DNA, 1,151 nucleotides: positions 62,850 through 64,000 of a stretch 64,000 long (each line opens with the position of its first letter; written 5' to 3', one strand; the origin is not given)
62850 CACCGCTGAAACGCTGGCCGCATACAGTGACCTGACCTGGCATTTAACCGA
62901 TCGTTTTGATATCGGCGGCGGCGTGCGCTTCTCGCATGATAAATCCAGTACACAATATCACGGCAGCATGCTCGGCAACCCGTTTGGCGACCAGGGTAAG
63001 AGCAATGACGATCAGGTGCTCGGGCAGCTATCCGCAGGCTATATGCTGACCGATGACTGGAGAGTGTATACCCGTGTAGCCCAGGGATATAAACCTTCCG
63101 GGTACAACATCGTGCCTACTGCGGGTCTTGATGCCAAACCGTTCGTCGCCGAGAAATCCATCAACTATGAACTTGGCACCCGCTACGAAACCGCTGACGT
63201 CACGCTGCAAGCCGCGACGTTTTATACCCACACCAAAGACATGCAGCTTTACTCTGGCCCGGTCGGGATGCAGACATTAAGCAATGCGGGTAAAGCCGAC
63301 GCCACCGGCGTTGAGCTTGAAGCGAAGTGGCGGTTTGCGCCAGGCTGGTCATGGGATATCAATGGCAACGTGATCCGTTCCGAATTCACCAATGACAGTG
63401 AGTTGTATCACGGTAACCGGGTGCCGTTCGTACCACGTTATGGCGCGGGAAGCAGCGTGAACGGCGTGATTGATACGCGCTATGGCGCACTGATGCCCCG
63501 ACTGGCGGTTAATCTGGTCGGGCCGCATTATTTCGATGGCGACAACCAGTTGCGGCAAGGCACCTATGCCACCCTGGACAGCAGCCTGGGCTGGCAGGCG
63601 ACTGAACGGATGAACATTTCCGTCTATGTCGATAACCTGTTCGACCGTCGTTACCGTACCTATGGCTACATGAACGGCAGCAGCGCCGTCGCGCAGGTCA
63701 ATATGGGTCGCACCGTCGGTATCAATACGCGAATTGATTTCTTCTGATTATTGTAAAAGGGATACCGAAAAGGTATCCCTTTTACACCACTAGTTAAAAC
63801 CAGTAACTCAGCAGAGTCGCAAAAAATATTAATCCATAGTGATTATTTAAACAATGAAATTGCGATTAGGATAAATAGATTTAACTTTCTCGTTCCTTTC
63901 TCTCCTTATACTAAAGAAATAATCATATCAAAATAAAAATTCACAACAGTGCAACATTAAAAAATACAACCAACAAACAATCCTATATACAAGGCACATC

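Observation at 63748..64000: No tRNA-Asn 3'-end direct repeat downstream of fyuA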

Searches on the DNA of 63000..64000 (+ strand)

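Call 4: search_dna_similar(query=window:63000-64000:+, collection=ecoli_genomes, mode=near, max_rows=20)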
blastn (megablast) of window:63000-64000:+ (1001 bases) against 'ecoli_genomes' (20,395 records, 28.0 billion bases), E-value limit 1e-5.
Records with a match: 2268; places in all: 2270; records where one place covers at least 80% of the query: 2254.
Genomes with a match: 2267 of 5426; with a place that covers at least 80% of the query: 2253. Places per genome that has any: lowest 1, median 1, highest 2. On chromosomes: 2265 places; on plasmids: 5.
Best place of each record, by identity: >=99% 2249; 95-99% 19.
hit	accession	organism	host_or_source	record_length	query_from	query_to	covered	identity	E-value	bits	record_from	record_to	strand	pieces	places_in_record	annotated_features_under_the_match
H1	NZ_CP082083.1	Escherichia coli strain MS20654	Homo sapiens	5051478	1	1001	100%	100.0%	0e+0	1868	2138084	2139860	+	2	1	fyuA: siderophore yersiniabactin receptor FyuA | IS1-like element IS1A family transposase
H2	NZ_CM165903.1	Escherichia coli strain N1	Homo sapiens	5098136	1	1001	100%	100.0%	0e+0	1868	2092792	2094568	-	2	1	fyuA: siderophore yersiniabactin receptor FyuA | IS1-like element IS1A family transposase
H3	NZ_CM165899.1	Escherichia coli strain N21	Homo sapiens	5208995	1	1001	100%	100.0%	0e+0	1868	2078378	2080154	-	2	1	fyuA: siderophore yersiniabactin receptor FyuA | IS1-like element IS1A family transposase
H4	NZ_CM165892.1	Escherichia coli strain N44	Homo sapiens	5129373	1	1001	100%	100.0%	0e+0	1868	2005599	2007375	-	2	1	fyuA: siderophore yersiniabactin receptor FyuA | IS1-like element IS1A family transposase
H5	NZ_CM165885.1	Escherichia coli strain N54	Homo sapiens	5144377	1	1001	100%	100.0%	0e+0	1868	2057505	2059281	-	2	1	fyuA: siderophore yersiniabactin receptor FyuA | IS1-like element IS1A family transposase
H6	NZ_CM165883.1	Escherichia coli strain N61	Homo sapiens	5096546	1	1001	100%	100.0%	0e+0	1868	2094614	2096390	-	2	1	fyuA: siderophore yersiniabactin receptor FyuA | IS1-like element IS1A family transposase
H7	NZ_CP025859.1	Escherichia coli strain 504239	Homo sapiens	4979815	1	1001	100%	100.0%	0e+0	1849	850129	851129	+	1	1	fyuA: siderophore yersiniabactin receptor FyuA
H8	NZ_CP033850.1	Escherichia coli strain FDAARGOS_497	Homo sapiens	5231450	1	1001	100%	100.0%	0e+0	1849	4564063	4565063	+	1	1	fyuA: siderophore yersiniabactin receptor FyuA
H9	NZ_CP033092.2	Escherichia coli DSM 30083 = JCM 1649 = ATCC 11775 strain ...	-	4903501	1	1001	100%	100.0%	0e+0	1849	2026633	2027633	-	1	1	fyuA: siderophore yersiniabactin receptor FyuA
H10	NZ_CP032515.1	Escherichia coli strain 118UI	Homo sapiens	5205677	1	1001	100%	100.0%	0e+0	1849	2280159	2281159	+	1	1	fyuA: siderophore yersiniabactin receptor FyuA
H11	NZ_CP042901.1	Escherichia coli strain CFSAN061762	missing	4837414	1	1001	100%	100.0%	0e+0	1849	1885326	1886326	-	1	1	fyuA: siderophore yersiniabactin receptor FyuA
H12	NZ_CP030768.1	Escherichia coli strain 2017C-4173W12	missing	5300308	1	1001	100%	100.0%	0e+0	1849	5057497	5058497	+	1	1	fyuA: siderophore yersiniabactin receptor FyuA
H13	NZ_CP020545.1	Escherichia coli strain ZJ3920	Homo sapiens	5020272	1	1001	100%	100.0%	0e+0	1849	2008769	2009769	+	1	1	fyuA: siderophore yersiniabactin receptor FyuA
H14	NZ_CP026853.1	Escherichia coli strain MS7163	Homo sapiens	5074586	1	1001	100%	100.0%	0e+0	1849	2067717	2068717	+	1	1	fyuA: siderophore yersiniabactin receptor FyuA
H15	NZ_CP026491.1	Escherichia coli strain HS13-1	Homo sapiens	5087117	1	1001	100%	100.0%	0e+0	1849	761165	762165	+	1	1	fyuA: siderophore yersiniabactin receptor FyuA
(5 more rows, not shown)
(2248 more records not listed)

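Call 7: get_annotated_region(hit=H9, flank=12000)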
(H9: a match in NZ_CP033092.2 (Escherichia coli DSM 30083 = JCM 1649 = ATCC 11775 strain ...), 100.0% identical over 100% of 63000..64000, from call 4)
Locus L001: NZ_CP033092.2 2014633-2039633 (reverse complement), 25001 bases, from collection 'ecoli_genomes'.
description: Escherichia coli DSM 30083 = JCM 1649 = ATCC 11775 chromosome, complete genome
organism: Escherichia coli DSM 30083 = JCM 1649 = ATCC 11775 strain ATCC 11775 (NCBI taxid 866789)
replicon: chromosome; assembly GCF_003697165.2
host: -; source: -; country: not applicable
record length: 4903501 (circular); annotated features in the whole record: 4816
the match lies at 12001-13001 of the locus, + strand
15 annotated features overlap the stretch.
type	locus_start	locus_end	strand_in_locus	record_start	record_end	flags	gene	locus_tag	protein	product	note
CDS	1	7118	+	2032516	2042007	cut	irp1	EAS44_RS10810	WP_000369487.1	yersiniabactin polyketide synthase HMWP1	-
CDS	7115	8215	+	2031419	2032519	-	ybtU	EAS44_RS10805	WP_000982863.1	yersiniabactin biosynthesis oxidoreductase YbtU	-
CDS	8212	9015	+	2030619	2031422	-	ybtT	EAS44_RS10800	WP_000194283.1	yersiniabactin biosynthesis thioesterase YbtT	-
CDS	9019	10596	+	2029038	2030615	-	ybtE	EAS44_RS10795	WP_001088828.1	yersiniabactin biosynthesis salycil-AMP ligase YbtE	-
CDS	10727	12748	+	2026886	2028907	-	fyuA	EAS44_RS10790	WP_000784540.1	siderophore yersiniabactin receptor FyuA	-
CDS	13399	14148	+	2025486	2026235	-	-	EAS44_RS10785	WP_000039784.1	inverse autotransporter beta domain-containing protein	-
CDS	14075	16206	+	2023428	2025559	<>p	-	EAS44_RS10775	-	Ig-like domain-containing protein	frameshifted; incomplete; partial in the middle of a contig; missing N-terminus and C-terminus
CDS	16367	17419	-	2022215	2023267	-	-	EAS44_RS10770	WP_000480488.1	glycosyltransferase family 9 protein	-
CDS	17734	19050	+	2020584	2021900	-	shiA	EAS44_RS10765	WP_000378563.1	shikimate transporter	-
CDS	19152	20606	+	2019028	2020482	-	amn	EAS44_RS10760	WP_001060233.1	AMP nucleosidase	-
CDS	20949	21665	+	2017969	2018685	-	yeeN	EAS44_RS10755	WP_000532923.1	YebC/PmpR family DNA-binding transcriptional regulator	-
tRNA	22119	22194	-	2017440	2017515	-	-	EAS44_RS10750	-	tRNA-Asn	-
CDS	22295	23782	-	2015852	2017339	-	yeeO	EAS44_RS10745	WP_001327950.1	toxic metabolite efflux MATE transporter YeeO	-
tRNA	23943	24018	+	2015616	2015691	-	-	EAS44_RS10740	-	tRNA-Asn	-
CDS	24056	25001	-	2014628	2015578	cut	cbl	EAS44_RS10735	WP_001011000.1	HTH-type transcriptional regulator Cbl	-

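Call 18: search_dna_similar(query=L001:12749-14300:+, collection=ecoli_genomes, mode=near, rows=spread, max_rows=40)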
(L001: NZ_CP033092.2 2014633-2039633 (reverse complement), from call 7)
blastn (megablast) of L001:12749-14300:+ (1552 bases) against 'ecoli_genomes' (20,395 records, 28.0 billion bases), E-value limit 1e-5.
Records with a match: 5121; places in all: 8109; records where one place covers at least 80% of the query: 2047.
Genomes with a match: 5118 of 5426; with a place that covers at least 80% of the query: 2046. Places per genome that has any: lowest 1, median 2, highest 3. On chromosomes: 8103 places; on plasmids: 6.
Best place of each record, by identity: >=99% 2010; 95-99% 351; 90-95% 2729; 80-90% 31.
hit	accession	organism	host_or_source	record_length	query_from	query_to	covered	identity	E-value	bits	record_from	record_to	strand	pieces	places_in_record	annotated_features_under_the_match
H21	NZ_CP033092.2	Escherichia coli DSM 30083 = JCM 1649 = ATCC 11775 strain ...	-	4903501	1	1552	100%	100.0%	0e+0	2867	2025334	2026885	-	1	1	inverse autotransporter beta domain-containing protein | Ig-like domain-containing protein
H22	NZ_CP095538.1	Escherichia coli strain GN04592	Homo sapiens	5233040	1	1552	100%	99.9%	0e+0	2856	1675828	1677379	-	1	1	inverse autotransporter beta domain-containing protein | Ig-like domain-containing protein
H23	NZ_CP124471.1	Escherichia coli strain AVS0973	wastewater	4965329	1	1552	100%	99.7%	0e+0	2844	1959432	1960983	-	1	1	inverse autotransporter beta domain-containing protein | Ig-like domain-containing protein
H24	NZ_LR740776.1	Escherichia coli strain BEN2908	Gallus gallus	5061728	1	1552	100%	99.7%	0e+0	2844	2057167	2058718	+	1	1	inverse autotransporter beta domain-containing protein | Ig-like domain-containing protein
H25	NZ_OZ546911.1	Escherichia coli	Homo sapiens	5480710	1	1552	100%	99.7%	0e+0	2839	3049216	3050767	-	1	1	inverse autotransporter beta domain-containing protein | Ig-like domain-containing protein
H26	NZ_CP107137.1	Escherichia coli strain S5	human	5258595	1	1552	100%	99.7%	0e+0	2837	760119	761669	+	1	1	inverse autotransporter beta domain-containing protein | Ig-like domain-containing protein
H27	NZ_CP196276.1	Escherichia coli strain AH21C062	Homo sapiens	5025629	1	1552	100%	99.7%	0e+0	2837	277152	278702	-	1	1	inverse autotransporter beta domain-containing protein | Ig-like domain-containing protein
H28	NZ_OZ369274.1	Escherichia coli strain Esc15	not applicable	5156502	1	1552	100%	99.7%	0e+0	2837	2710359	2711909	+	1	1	inverse autotransporter beta domain-containing protein | Ig-like domain-containing protein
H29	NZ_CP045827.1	Escherichia coli strain AUSMDU00014361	Homo sapiens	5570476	1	1552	100%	99.6%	0e+0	2832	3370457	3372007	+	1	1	inverse autotransporter beta domain-containing protein | Ig-like domain-containing protein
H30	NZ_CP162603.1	Escherichia coli strain PEC1020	Envirnment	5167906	1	1552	100%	99.5%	0e+0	2830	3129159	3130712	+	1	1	inverse autotransporter beta-barrel domain-containing protein | Ig-like domain-containing protein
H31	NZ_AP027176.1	Escherichia coli strain EH2252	Homo sapiens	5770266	1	1552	100%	99.5%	0e+0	2826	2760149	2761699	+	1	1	inverse autotransporter beta domain-containing protein | Ig-like domain-containing protein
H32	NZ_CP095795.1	Escherichia coli strain CT265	avian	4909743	1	1552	100%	99.5%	0e+0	2822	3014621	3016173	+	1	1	inverse autotransporter beta domain-containing protein | Ig-like domain-containing protein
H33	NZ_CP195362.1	Escherichia coli strain 24AR0142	Homo sapiens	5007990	1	1552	100%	99.4%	0e+0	2819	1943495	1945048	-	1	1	inverse autotransporter beta domain-containing protein | Ig-like domain-containing protein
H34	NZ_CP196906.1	Escherichia coli strain ECE170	Homo sapiens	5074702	1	1552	100%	99.4%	0e+0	2809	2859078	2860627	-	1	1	inverse autotransporter beta domain-containing protein | Ig-like domain-containing protein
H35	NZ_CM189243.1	Escherichia coli Nissle 1917 strain Nissle 1917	-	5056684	1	1552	100%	99.4%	0e+0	2808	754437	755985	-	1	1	inverse autotransporter beta domain-containing protein | Ig-like domain-containing protein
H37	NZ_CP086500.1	Escherichia coli strain Ec-050-T5-MAC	Homo sapiens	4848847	1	1010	65%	98.9%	0e+0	1828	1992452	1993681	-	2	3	hypothetical protein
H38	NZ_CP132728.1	Escherichia coli strain LZSFT34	-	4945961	1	1004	65%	99.0%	0e+0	1822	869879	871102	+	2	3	hypothetical protein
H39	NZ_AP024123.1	Escherichia coli strain KS-NP019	Bos taurus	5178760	1004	1326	21%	92.5%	2e-127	466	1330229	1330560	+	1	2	inverse autotransporter beta domain-containing protein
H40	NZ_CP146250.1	Escherichia coli strain L26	chicken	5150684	1004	1326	21%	92.5%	2e-127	466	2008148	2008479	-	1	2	yeeJ: inverse autotransporter adhesin YeeJ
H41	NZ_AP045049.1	Escherichia coli strain JNE25-001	Homo sapiens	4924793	1004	1326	21%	92.5%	2e-127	466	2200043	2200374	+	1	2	Ig-like domain-containing protein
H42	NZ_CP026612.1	Escherichia coli strain DTU-1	in vitro laboratory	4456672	1004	1326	21%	92.2%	7e-126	460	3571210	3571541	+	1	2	yeeJ: inverse autotransporter adhesin YeeJ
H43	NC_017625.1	Escherichia coli DH1 strain DH1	derivative of strain MM294 except the ...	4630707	1004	1326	21%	92.2%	7e-126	460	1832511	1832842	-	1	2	yeeJ: inverse autotransporter adhesin YeeJ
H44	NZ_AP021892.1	Escherichia coli strain 2018-01-1CC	Homo sapiens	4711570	1004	1326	21%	92.2%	7e-126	460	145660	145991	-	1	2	yeeJ: inverse autotransporter adhesin YeeJ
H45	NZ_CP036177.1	Escherichia coli strain WCHEC025970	Homo sapiens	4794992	1004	1326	21%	92.2%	7e-126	460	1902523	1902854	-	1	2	yeeJ: inverse autotransporter adhesin YeeJ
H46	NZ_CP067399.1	Escherichia coli strain XJW9B263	Bovine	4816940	1004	1326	21%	92.2%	7e-126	460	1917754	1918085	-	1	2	yeeJ: inverse autotransporter adhesin YeeJ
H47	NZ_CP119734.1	Escherichia coli strain E92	bovine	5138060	1004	1326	21%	92.2%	7e-126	460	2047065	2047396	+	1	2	yeeJ: inverse autotransporter adhesin YeeJ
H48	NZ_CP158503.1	Escherichia coli strain E-ge-1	pigeon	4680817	1004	1326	21%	92.2%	7e-126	460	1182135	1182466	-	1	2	yeeJ: inverse autotransporter adhesin YeeJ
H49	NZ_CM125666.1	Escherichia coli strain 2020S05-013-18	not applicable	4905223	1004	1326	21%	92.2%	7e-126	460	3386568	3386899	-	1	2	yeeJ: inverse autotransporter adhesin YeeJ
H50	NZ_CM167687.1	Escherichia coli strain NCCP 13907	Homo sapiens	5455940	1004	1326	21%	92.2%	7e-126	460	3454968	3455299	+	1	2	inverse autotransporter adhesin-like protein YeeJ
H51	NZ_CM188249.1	Escherichia coli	chicken farms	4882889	1004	1326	21%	92.2%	7e-126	460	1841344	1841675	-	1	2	yeeJ: inverse autotransporter adhesin YeeJ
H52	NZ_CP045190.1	Escherichia coli strain NT1F31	pig manure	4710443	1004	1326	21%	91.9%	3e-124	455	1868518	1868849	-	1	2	inverse autotransporter adhesin-like protein YeeJ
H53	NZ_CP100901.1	Escherichia coli strain ET826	Hoplobatrachus rugulosus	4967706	1004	1326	21%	91.9%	3e-124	455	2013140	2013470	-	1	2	LysM domain-containing protein | inverse autotransporter beta domain-containing protein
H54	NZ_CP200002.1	Escherichia coli strain CREC-2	Homo sapiens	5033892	1004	1326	21%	91.9%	3e-124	455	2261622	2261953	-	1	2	yeeJ: inverse autotransporter adhesin YeeJ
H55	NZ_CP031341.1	Escherichia coli O145 strain RM12275-C1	missing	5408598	1004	1326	21%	91.6%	2e-122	449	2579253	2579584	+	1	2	Ig-like domain-containing protein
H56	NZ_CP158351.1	Escherichia coli strain 146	Homo sapiens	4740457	1004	1326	21%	91.6%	2e-122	449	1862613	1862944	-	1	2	Ig-like domain-containing protein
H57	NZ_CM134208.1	Escherichia coli strain 126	Homo sapiens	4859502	1004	1326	21%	91.6%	2e-122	449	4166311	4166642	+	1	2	Ig-like domain-containing protein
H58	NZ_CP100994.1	Escherichia coli strain ET201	Hoplobatrachus rugulosus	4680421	1004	1326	21%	91.0%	3e-119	438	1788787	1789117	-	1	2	yeeJ: inverse autotransporter adhesin YeeJ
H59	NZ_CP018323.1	Escherichia coli strain KSC9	porcine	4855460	1004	1304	19%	91.0%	3e-110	409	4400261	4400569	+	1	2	inverse autotransporter beta domain-containing protein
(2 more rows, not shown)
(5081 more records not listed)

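Call 19: get_annotated_region(hit=H37, flank=20000)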
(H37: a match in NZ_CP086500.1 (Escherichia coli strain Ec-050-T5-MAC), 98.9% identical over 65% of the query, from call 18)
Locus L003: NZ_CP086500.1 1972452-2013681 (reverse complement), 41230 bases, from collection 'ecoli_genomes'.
description: Escherichia coli strain Ec-050-T5-MAC chromosome, complete genome
organism: Escherichia coli strain Ec-050-T5-MAC (NCBI taxid 562)
replicon: chromosome; assembly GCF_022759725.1
host: Homo sapiens; source: stool; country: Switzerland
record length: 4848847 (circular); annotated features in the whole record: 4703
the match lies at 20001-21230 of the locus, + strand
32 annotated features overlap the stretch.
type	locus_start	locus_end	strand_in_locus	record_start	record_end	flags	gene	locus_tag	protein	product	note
CDS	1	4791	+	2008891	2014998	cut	irp2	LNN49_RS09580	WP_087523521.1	yersiniabactin non-ribosomal peptide synthetase HMWP2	-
CDS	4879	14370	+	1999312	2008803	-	irp1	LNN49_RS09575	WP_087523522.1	yersiniabactin polyketide synthase HMWP1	-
CDS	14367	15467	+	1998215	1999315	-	ybtU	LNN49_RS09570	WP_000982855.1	yersiniabactin biosynthesis oxidoreductase YbtU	-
CDS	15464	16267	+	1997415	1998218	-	ybtT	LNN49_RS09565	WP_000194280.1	yersiniabactin biosynthesis thioesterase YbtT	-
CDS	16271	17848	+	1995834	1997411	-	ybtE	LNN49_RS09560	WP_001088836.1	yersiniabactin biosynthesis salycil-AMP ligase YbtE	-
CDS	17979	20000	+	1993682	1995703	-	fyuA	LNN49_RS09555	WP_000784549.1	siderophore yersiniabactin receptor FyuA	-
CDS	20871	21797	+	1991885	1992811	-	-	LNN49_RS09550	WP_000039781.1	hypothetical protein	-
CDS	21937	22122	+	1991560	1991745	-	-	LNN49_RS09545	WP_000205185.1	AlpA family transcriptional regulator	-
CDS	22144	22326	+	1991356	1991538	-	-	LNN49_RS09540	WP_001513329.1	hypothetical protein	-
CDS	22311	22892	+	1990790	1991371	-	-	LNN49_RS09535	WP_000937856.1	DUF2857 domain-containing protein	-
CDS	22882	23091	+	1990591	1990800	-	-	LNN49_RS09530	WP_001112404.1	TraR/DksA family transcriptional regulator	-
CDS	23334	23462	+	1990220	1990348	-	-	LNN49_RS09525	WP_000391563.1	Hha/YmoA family nucleoid-associated regulatory protein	-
CDS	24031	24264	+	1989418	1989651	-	-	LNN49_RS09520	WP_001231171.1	hypothetical protein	-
CDS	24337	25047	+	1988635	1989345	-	-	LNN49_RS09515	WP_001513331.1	lytic transglycosylase domain-containing protein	-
CDS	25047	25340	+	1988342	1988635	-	-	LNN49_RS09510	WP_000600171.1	TrbC/VirB2 family protein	-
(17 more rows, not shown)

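Call 40: search_dna_similar(query=L003:21230-22900:+, collection=ecoli_genomes, mode=near, rows=spread, max_rows=25)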
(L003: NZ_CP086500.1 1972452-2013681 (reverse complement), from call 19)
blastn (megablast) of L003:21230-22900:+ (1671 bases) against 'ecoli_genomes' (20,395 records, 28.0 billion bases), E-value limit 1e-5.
Records with a match: 175; places in all: 176; records where one place covers at least 80% of the query: 175.
Genomes with a match: 175 of 5426; with a place that covers at least 80% of the query: 175. Places per genome that has any: lowest 1, median 1, highest 2. On chromosomes: 176 places; on plasmids: 0.
Best place of each record, by identity: >=99% 174; 80-90% 1.
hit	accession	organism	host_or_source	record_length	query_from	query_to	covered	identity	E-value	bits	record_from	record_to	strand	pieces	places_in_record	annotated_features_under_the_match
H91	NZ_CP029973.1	Escherichia coli strain 51008369SK1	Dog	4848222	1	1671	100%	100.0%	0e+0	3086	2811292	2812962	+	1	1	DUF2857 domain-containing protein | hypothetical protein (x2) | AlpA family transcriptional regulator | TraR/DksA family transcriptional regulator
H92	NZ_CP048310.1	Escherichia coli strain 32-4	environment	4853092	1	1671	100%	100.0%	0e+0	3086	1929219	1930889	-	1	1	DUF2857 domain-containing protein | hypothetical protein (x2) | AlpA family transcriptional regulator | TraR/DksA family transcriptional regulator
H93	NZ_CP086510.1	Escherichia coli strain Ec-050-T0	Homo sapiens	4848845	1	1671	100%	100.0%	0e+0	3086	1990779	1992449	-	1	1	DUF2857 domain-containing protein | hypothetical protein (x2) | AlpA family transcriptional regulator | TraR/DksA family transcriptional regulator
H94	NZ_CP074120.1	Escherichia coli strain EC16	ascites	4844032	1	1671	100%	100.0%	0e+0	3086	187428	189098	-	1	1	DUF2857 domain-containing protein | hypothetical protein (x2) | AlpA family transcriptional regulator | TraR/DksA family transcriptional regulator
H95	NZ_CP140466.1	Escherichia coli strain GZ04-0083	Homo sapiens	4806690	1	1671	100%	100.0%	0e+0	3086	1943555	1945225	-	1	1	DUF2857 domain-containing protein | hypothetical protein (x2) | AlpA family transcriptional regulator | TraR/DksA family transcriptional regulator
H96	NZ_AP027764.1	Escherichia coli strain 2017-02-2CC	Homo sapiens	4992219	1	1671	100%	100.0%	0e+0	3086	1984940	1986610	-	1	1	DUF2857 domain-containing protein | hypothetical protein (x2) | AlpA family transcriptional regulator | TraR/DksA family transcriptional regulator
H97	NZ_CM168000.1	Escherichia coli strain 3502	Homo sapiens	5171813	1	1671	100%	100.0%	0e+0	3086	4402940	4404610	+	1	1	DUF2857 domain-containing protein | hypothetical protein (x2) | AlpA family transcriptional regulator | TraR/DksA family transcriptional regulator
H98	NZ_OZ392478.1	Escherichia coli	not applicable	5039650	1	1671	100%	100.0%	0e+0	3086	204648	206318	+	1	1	DUF2857 domain-containing protein | hypothetical protein (x2) | AlpA family transcriptional regulator | TraR/DksA family transcriptional regulator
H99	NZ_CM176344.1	Escherichia coli strain CAVP819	Homo sapiens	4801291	1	1671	100%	100.0%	0e+0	3086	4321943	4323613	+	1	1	DUF2857 domain-containing protein | hypothetical protein (x2) | AlpA family transcriptional regulator | TraR/DksA family transcriptional regulator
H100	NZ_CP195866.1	Escherichia coli strain FXCREC043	Homo sapiens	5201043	1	1671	100%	99.9%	0e+0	3075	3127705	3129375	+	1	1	DUF2857 domain-containing protein | hypothetical protein (x2) | AlpA family transcriptional regulator | TraR/DksA family transcriptional regulator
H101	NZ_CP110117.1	Escherichia coli strain 2-331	Sewage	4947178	1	1671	100%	99.8%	0e+0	3064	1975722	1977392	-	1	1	DUF2857 domain-containing protein | hypothetical protein (x2) | AlpA family transcriptional regulator | TraR/DksA family transcriptional regulator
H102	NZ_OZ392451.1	Escherichia coli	Homo sapiens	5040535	1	1671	100%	99.8%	0e+0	3064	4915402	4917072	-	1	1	DUF2857 domain-containing protein | hypothetical protein (x2) | AlpA family transcriptional regulator | TraR/DksA family transcriptional regulator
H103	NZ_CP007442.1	Escherichia coli ACN001 strain ACN001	-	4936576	1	1671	100%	99.7%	0e+0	3059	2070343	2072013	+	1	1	DUF2857 domain-containing protein | hypothetical protein (x2) | AlpA family transcriptional regulator | TraR/DksA family transcriptional regulator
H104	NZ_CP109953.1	Escherichia coli strain NC22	duck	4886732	1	1671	100%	99.7%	0e+0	3059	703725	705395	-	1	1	DUF2857 domain-containing protein | hypothetical protein (x2) | AlpA family transcriptional regulator | TraR/DksA family transcriptional regulator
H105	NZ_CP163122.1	Escherichia coli strain W21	Homo sapiens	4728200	1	1671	100%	99.7%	0e+0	3059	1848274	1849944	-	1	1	DUF2857 domain-containing protein | hypothetical protein (x2) | AlpA family transcriptional regulator | TraR/DksA family transcriptional regulator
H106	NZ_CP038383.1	Escherichia coli O55:H7 strain DEC5E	Homo sapiens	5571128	1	1671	100%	99.6%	0e+0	3053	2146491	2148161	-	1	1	DUF2857 domain-containing protein | hypothetical protein (x2) | AlpA family transcriptional regulator | TraR/DksA family transcriptional regulator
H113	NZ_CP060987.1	Escherichia coli strain EC31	Homo sapiens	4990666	1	1671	100%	99.5%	0e+0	3042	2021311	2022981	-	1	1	DUF2857 domain-containing protein | hypothetical protein (x2) | AlpA family transcriptional regulator | TraR/DksA family transcriptional regulator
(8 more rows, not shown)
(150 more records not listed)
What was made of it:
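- The same junction is present in 2046 of 5426 complete genomes, and the ICE type in 175 (calls 18, 40). By count, the common type outnumbers the ICE type about 12 to 1 (calls 18, 40).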
